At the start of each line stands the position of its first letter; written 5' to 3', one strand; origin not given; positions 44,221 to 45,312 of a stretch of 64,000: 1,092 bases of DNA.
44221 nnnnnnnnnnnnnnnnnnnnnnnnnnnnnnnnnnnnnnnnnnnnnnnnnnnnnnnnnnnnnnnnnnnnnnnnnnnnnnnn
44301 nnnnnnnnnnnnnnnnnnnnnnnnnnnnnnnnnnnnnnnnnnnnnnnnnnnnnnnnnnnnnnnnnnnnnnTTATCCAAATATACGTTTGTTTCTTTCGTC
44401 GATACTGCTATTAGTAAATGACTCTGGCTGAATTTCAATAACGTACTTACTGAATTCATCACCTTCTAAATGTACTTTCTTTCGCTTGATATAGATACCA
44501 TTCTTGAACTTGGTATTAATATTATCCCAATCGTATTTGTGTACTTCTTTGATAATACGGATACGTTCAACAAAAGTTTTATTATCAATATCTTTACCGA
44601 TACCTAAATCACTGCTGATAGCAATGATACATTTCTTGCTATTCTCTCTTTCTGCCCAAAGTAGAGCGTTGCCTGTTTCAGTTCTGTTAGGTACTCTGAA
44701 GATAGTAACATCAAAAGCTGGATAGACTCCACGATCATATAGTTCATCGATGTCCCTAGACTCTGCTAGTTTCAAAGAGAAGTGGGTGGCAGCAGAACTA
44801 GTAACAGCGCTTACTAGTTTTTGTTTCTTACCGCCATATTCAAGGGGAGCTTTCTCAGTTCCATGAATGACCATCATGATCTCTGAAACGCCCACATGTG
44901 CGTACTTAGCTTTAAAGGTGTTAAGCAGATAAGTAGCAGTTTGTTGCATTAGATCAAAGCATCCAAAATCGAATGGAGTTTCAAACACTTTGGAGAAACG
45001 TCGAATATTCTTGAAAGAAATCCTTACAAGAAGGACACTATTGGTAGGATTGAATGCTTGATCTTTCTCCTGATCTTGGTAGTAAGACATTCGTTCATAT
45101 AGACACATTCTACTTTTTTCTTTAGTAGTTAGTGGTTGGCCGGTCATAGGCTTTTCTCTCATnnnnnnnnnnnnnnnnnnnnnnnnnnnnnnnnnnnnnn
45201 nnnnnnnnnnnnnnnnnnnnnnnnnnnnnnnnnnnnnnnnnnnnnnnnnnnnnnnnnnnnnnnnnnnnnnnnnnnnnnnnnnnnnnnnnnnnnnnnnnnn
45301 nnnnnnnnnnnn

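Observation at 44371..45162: Phage-encoded Thg1-like 3'-5' nucleotidyltransferase near a tRNA cluster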

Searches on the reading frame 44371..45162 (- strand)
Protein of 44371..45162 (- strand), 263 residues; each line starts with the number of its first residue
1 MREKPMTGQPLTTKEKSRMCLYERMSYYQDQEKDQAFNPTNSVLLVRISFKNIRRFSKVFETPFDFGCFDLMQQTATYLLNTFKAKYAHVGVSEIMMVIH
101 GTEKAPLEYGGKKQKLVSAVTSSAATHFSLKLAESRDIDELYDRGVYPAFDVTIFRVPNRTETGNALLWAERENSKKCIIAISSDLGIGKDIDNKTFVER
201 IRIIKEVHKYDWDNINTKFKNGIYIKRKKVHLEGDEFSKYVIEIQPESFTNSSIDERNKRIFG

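Call 4: search_protein_families(library=pfam, proteins=[window:44371-45162:-], max_evalue=1)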
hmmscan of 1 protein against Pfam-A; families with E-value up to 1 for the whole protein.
window:44371-45162:- (263 aa): 1 family
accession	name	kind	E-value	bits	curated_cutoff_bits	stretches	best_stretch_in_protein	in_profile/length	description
PF04446.17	Thg1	-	1.9e-14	54.1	29.2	1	28-158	4-130/130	tRNAHis guanylyltransferase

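Call 5: search_protein_families(library=phrogs, proteins=[window:44371-45162:-], max_evalue=0.1)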
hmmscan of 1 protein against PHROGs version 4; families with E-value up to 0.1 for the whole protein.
window:44371-45162:- (263 aa): 2 families
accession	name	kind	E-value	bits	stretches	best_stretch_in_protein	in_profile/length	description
phrog_4717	-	DNA, RNA and nucleotide metabolism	2.5e-22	80.7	1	21-248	5-225/250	tRNA-His guanylyltransferase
phrog_23415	-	unknown function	0.049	14.6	1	173-247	3-75/124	-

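Call 6: search_protein_families(library=ncbifam, proteins=[window:44371-45162:-], max_evalue=1)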
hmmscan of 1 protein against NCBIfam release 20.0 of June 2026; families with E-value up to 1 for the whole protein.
window:44371-45162:- (263 aa): 0 families

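Call 7: search_solved_structures(query=window:44371-45162:-, max_evalue=1, show_alignments=2)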
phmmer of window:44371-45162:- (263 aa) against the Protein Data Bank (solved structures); distinct sequences matched with E-value up to 1: 6.
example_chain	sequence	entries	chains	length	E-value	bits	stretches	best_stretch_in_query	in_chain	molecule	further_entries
4kgk_A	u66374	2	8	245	0.0013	21.3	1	24-228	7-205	Thg1-like uncharacterized protein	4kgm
4zch_A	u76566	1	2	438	0.19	14.2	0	219-253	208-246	Tumor necrosis factor ligand superfamily member 13,Tumor necrosis factor ligand superfamil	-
7dqt_A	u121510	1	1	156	0.69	12.4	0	188-220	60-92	Methylated-DNA--protein-cysteine methyltransferase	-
7d4v_A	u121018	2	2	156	0.76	12.3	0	188-220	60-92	Methylated-DNA--protein-cysteine methyltransferase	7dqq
1wrj_A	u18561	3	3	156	0.8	12.2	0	189-218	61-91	Methylated-DNA--protein-cysteine methyltransferase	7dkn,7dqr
7csm_A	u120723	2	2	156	0.91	12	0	188-218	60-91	Methylated-DNA--protein-cysteine methyltransferase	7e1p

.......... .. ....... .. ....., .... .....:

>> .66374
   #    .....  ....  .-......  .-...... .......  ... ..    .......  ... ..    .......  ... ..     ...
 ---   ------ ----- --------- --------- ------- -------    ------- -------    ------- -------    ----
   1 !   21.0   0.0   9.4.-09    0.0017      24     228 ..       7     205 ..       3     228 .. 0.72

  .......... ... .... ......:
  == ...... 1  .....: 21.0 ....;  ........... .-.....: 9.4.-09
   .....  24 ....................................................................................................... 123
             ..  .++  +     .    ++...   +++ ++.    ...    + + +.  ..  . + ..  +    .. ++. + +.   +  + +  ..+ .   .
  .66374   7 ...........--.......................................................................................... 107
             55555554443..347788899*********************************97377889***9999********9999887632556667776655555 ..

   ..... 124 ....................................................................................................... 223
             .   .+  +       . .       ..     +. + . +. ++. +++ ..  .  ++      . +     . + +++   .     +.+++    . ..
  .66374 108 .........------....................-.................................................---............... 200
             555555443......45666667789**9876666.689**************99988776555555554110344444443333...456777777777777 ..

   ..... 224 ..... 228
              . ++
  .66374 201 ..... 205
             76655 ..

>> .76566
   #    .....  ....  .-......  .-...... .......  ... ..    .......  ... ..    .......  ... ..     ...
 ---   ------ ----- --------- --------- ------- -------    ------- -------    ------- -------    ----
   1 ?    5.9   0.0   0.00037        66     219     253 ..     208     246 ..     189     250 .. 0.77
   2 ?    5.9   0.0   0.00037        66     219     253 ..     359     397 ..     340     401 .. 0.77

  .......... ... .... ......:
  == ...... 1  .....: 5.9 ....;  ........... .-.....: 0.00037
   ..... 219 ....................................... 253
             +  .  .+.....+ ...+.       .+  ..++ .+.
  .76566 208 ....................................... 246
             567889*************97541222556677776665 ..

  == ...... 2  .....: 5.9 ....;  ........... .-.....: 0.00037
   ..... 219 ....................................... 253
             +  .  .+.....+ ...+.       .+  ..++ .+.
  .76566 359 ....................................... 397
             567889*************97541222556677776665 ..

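Call 9: search_dna_similar(query=window:44371-45162:-, collection=phages, mode=protein, max_rows=40, max_evalue=0.001)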
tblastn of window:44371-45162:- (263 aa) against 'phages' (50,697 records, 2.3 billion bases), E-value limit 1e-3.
Records with a match: 77; places in all: 77; records where one place covers at least 80% of the query: 54.
Best place of each record, by identity: <60% 77.
By first word of the organism name: Bacillus 21; Prevotella 15; Erwinia 7; Brevundimonas 7; Burkholderia 5; Yersinia 4; Caulobacter 4; Vibrio 3; Pseudomonas 3; uncultured 3; and 3 more.
By host as written in the record: Prevotella sp. 15; - 11; Bacillus cereus 7; Brevundimonas pondensis LVF1 6; Burkholderia cenocepacia 4; Erwinia amylovora 3; Erwinia amylovora SNUABM_01 3; Xanthomonas vesicatoria 2; and 19 more.
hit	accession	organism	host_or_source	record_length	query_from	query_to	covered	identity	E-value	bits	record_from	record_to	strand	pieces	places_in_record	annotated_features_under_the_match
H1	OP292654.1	Xanthomonas phage XbC2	Xanthomonas vesicatoria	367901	19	263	93%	28.6%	1e-16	85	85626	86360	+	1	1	putative tRNA-His guanylyltransferase | hypothetical protein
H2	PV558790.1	Variovorax phage V45v66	Variovorax sp. SCN45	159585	5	228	85%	30.4%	2e-21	99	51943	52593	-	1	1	record has no annotation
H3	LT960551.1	Yersinia phage fHe-Yen9-04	-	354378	19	263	93%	27.1%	5e-17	86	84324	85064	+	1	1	g142: tRNAHis-5'-guanylyltransferase | g142: ribosome_binding_site | g141: hypothetical protein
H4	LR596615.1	Yersinia phage fHe-Yen9-04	-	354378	19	263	93%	27.1%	5e-17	86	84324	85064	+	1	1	g142: tRNAHis-5'-guanylyltransferase | g142: ribosome_binding_site | g141: hypothetical protein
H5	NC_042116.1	Yersinia phage fHe-Yen9-04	-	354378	19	263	93%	27.1%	5e-17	86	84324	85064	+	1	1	g142: tRNA-His guanylyltransferase | g142: ribosome_binding_site | g141: hypothetical protein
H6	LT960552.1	Yersinia phage fHe-Yen9-03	-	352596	19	263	93%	26.7%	1e-16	85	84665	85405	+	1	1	g145: tRNAHis-5'-guanylyltransferase | g145: ribosome_binding_site | g144: hypothetical protein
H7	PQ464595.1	Erwinia phage Kaldavass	Erwinia aphidicola W09_2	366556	19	262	93%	26.4%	8e-15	79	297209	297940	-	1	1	tRNA-His guanylyltransferase | hypothetical protein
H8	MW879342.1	Erwinia phage pEa_SNUABM_19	Erwinia amylovora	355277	19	263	93%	25.1%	9e-14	76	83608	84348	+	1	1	hypothetical protein (x2)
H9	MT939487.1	Erwinia phage pEa_SNUABM_47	Erwinia amylovora SNUABM_01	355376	19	263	93%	25.1%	9e-14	76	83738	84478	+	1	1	putative tRNA-His-5-guanylyltransferase | hypothetical protein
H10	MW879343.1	Erwinia phage pEa_SNUABM_44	Erwinia amylovora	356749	19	263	93%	25.1%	9e-14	76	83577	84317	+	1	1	hypothetical protein (x2)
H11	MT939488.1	Erwinia phage pEa_SNUABM_50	Erwinia amylovora SNUABM_01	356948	19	263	93%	25.1%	9e-14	76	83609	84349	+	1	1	putative tRNA-His-5-guanylyltransferase | hypothetical protein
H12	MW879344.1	Erwinia phage pEa_SNUABM_49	Erwinia amylovora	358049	19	263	93%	25.1%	9e-14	76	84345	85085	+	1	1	hypothetical protein (x2)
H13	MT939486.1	Erwinia phage pEa_SNUABM_12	Erwinia amylovora SNUABM_01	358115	19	263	93%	25.1%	9e-14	76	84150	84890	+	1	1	putative tRNA-His-5-guanylyltransferase | hypothetical protein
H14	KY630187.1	Serratia phage BF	Serratia marcescens UCC2017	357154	19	263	93%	25.1%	1e-13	76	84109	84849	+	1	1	tRNAHis-5'-guanylyltransferase | hypothetical protein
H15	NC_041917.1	Serratia phage BF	Serratia marcescens UCC2017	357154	19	263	93%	25.1%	1e-13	76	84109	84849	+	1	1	tRNA-His guanylyltransferase | hypothetical protein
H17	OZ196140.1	Vibrio phage D181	Seawater and oysters mix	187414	23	228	78%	28.4%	7e-16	82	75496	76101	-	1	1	tRNA-His guanylyltransferase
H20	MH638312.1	Bacillus phage Kioshi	Bacillus thuringiensis kurstaki ATCC ...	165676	11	253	92%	23.6%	7e-6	53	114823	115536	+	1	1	170: tRNAHis guanylyltransferase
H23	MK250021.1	Prevotella phage Lak-B2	Prevotella sp.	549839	41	262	84%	25.7%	9e-6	52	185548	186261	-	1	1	record has no annotation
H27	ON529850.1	Brevundimonas phage vB_BpoS-Gurke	Brevundimonas pondensis LVF1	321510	21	226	78%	27.4%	1e-13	76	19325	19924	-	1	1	tRNA-His guanylyltransferase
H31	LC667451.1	Burkholderia phage FLC9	Burkholderia glumae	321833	21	239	83%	25.7%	3e-9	63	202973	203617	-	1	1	hypothetical protein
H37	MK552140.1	Burkholderia phage BcepSaruman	Burkholderia cenocepacia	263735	13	247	89%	23.6%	4e-11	69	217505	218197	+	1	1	tRNA-His guanylyltransferase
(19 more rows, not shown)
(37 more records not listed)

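Call 10: find_homologous_proteins(query=window:44371-45162:-, max_evalue=0.001)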
Query window:44371-45162:- (263 aa): 7 proteins with E <= 0.001 among 256 candidates.
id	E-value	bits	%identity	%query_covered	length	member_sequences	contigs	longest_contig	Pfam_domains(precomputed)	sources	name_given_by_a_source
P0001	5.3e-163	558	94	100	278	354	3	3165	PF04446.18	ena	-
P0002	9.0e-159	544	89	100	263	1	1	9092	PF04446.18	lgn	-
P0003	4.9e-152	522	86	100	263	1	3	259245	PF04446.18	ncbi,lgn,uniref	ncbi:MAG: tRNA(His) guanylyltransferase Thg1 family protein [Aurantimicrobium sp.]|uniref:tRNA(His) 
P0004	2.5e-136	471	80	100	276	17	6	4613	PF04446.18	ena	-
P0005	2.2e-133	461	79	100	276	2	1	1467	PF04446.18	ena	-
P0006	5.8e-99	348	58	100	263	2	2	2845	PF04446.18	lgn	-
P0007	1.5e-62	229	44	97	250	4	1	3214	PF04446.18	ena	-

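Call 18: search_protein_representatives(protein=window:44371-45162:-)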
Query: 263 residues. Proteins with E-value up to 0.001 (for the whole library): 1344; up to 1e-10: 198; up to 1e-30: 5. The best 150 are listed.
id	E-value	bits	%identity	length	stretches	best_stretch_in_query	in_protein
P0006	1.8e-99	348.4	58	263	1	1-263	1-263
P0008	1.9e-69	250.1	45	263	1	9-262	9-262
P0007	4.7e-63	229.2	46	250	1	10-262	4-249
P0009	7.7e-52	192.4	39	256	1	17-262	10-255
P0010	2.7e-38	148.1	58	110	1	154-263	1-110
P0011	5.6e-23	97.9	31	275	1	19-231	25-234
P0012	1.2e-20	90.2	33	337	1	20-234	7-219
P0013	1.1e-19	87.1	29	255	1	20-244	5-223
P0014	3.3e-19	85.6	27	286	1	21-229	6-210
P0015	3.8e-19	85.4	29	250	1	22-243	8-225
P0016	6.5e-19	84.6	28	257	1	19-228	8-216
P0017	1.1e-18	83.9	26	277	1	21-246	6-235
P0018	1.7e-18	83.2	28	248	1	21-263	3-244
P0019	5.2e-18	81.6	30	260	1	23-230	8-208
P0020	1.9e-17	79.8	27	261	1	15-240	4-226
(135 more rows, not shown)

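Call 26: find_encoding_contigs(protein=P0003, flank=10000, max_places=3)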
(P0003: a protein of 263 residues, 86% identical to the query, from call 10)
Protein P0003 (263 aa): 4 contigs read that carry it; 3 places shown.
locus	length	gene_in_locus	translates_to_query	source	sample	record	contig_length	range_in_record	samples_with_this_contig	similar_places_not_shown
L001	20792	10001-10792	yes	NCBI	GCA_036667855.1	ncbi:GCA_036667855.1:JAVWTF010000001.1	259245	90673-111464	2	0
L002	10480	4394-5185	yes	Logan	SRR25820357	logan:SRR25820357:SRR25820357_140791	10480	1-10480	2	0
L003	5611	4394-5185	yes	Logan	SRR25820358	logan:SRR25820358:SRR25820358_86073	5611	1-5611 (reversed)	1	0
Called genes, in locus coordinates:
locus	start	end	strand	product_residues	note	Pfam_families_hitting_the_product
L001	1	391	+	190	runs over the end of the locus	-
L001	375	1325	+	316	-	-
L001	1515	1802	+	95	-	-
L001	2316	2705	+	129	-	-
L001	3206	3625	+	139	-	-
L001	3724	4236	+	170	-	PF01661:Macro (faint)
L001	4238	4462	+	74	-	-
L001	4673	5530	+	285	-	PF01145:Band_7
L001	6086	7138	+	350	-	PF09414:RNA_ligase (weak)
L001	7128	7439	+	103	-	-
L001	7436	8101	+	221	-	-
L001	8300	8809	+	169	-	-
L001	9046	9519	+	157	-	-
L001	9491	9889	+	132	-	-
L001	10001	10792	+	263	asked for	PF04446:Thg1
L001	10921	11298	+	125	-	-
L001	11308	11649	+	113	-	-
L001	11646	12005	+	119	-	-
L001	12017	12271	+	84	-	-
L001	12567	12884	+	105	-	-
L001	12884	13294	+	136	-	-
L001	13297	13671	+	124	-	-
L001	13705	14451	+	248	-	-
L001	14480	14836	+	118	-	-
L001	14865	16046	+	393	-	-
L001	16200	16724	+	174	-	-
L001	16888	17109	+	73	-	PF05768:Glrx-like (weak), PF00462:Glutaredoxin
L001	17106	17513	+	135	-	PF07972:Flavodoxin_NdrI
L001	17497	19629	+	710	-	PF08343:RNR_N, PF00317:Ribonuc_red_lgN, PF02867:Ribonuc_red_lgC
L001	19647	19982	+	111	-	-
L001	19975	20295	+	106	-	-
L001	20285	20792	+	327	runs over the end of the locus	PF00268:Ribonuc_red_sm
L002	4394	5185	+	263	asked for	PF04446:Thg1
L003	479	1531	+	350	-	PF09414:RNA_ligase (weak)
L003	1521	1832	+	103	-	-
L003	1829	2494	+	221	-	-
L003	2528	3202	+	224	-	-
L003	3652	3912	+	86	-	-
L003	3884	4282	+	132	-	-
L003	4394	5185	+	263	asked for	PF04446:Thg1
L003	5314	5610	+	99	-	?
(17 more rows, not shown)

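Call 27: find_encoding_contigs(protein=P0002, flank=10000, max_places=2)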
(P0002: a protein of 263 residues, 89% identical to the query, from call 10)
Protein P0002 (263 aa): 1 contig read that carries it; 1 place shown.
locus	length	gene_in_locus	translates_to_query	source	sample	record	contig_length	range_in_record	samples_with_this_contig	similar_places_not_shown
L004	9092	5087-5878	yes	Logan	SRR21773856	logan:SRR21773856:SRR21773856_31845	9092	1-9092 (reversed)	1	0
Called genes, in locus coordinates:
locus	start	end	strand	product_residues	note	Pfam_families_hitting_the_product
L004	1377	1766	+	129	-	-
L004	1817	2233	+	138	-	-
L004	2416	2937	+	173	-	PF01661:Macro (faint)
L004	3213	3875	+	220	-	-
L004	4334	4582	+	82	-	-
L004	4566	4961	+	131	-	-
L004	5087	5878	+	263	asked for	PF04446:Thg1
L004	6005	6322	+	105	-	-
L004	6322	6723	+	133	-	-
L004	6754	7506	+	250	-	-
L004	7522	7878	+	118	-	-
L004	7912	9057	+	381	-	-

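Call 40: find_homologous_proteins(query=A2, max_evalue=0.00001)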
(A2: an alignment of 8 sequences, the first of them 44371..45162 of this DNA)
Query A2 (8 sequences) (263 aa, profile of the alignment): 39 proteins with E <= 0.00001 among 3216 candidates.
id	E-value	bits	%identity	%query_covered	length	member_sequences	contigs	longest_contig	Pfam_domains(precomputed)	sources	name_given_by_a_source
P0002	3.1e-155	533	89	100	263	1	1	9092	PF04446.18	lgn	-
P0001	1.0e-154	532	94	100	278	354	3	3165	PF04446.18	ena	-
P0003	1.6e-152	524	86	100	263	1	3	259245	PF04446.18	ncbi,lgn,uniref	ncbi:MAG: tRNA(His) guanylyltransferase Thg1 family protein [Aurantimicrobium sp.]|uniref:tRNA(His) 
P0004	6.6e-151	519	80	100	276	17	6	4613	PF04446.18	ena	-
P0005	6.0e-150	516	79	100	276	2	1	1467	PF04446.18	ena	-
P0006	2.6e-137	475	58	100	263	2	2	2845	PF04446.18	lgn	-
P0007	1.0e-115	404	44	97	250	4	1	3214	PF04446.18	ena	-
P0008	1.9e-86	308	46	96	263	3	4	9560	PF04446.18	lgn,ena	-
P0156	6.9e-34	135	32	78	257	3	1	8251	PF04446.18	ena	-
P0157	2.4e-32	130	31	78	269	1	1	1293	PF04446.18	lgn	-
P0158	1.6e-31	128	31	92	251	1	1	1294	PF04446.18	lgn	-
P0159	1.9e-25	108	30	79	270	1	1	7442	PF04446.18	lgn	-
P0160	1.9e-22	98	28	79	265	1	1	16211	PF04446.18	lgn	-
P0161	3.5e-22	97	29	71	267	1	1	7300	PF04446.18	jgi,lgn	jgi:tRNA(His) 5'-end guanylyltransferase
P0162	1.2e-21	95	27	70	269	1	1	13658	PF04446.18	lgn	-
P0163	4.6e-21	93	28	79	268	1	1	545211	PF04446.18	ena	-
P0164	6.5e-21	93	27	71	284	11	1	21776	PF04446.18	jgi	jgi:tRNA(His) guanylyltransferase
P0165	2.5e-20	91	27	71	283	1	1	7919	PF04446.18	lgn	-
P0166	4.4e-20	90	26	71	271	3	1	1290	PF04446.18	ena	-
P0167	8.0e-20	89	27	71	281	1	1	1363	PF04446.18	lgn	-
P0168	1.6e-19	88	26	80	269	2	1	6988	PF04446.18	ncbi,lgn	-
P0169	1.6e-19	88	25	71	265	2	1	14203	PF04446.18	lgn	-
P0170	1.6e-19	88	29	74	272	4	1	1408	PF04446.18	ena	-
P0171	2.0e-19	88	26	70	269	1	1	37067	PF04446.18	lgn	-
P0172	5.9e-19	87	27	70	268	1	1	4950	PF04446.18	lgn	-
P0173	1.3e-18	85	25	71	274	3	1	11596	PF04446.18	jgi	jgi:tRNA(His) guanylyltransferase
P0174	2.1e-18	85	26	70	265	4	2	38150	PF04446.18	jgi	jgi:tRNA(His) guanylyltransferase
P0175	2.6e-18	84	26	71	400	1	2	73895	PF04446.18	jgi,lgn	jgi:tRNA(His) 5'-end guanylyltransferase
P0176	1.3e-17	82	24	70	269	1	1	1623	PF14413.12,PF04446.18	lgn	-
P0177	1.5e-17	82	22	70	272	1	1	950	PF04446.18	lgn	-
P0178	3.9e-17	81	23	74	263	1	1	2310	PF04446.18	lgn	-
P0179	5.4e-17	80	24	70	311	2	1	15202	PF04446.18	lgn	-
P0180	3.0e-16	78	26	77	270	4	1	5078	PF04446.18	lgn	-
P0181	3.1e-16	78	25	78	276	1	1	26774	PF04446.18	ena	-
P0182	4.8e-15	74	24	71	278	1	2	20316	PF04446.18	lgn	-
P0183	7.5e-15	73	26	71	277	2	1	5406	PF04446.18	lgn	-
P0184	2.6e-14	71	25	71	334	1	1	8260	PF04446.18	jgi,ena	-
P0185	4.3e-12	64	23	71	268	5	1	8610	PF04446.18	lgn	-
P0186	1.0e-10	60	27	54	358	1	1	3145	PF04446.18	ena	-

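Call 43: predict_structure(alignment_id=A2)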
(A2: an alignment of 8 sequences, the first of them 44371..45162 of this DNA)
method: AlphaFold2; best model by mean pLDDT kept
length: 263 residues; sequences in the alignment: 8
mean_pLDDT: 85.0   pTM: 0.83
mean pLDDT of the five models: 85.0, 84.0, 81.9, 77.5, 77.3
residues with pLDDT >= 90: 94; 70-90: 139; 50-70: 29; < 50: 1
segments of 3 or more residues with pLDDT < 50: none
pLDDT, mean of each block of 10 residues (from residue 1): 61 83 80 60 86 84 81 95 93 91 69 84 95 90 91 83 89 90 88 87 89 87 92 84 89 90 87
secondary structure, 60 per line:
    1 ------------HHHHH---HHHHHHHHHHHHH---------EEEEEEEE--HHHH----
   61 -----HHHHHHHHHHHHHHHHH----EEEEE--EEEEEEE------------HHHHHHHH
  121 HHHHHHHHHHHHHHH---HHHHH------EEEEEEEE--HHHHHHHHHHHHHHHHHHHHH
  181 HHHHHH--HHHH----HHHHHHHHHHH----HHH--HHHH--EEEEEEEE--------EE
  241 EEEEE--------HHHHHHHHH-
elements in order: H13-17 H21-33 E43-50 H53-56 H66-82 E87-91 E94-100 H113-135 H139-143 E150-157 H160-186 H189-192 H197-207 H217-220 E223-230 E239-245 H254-262
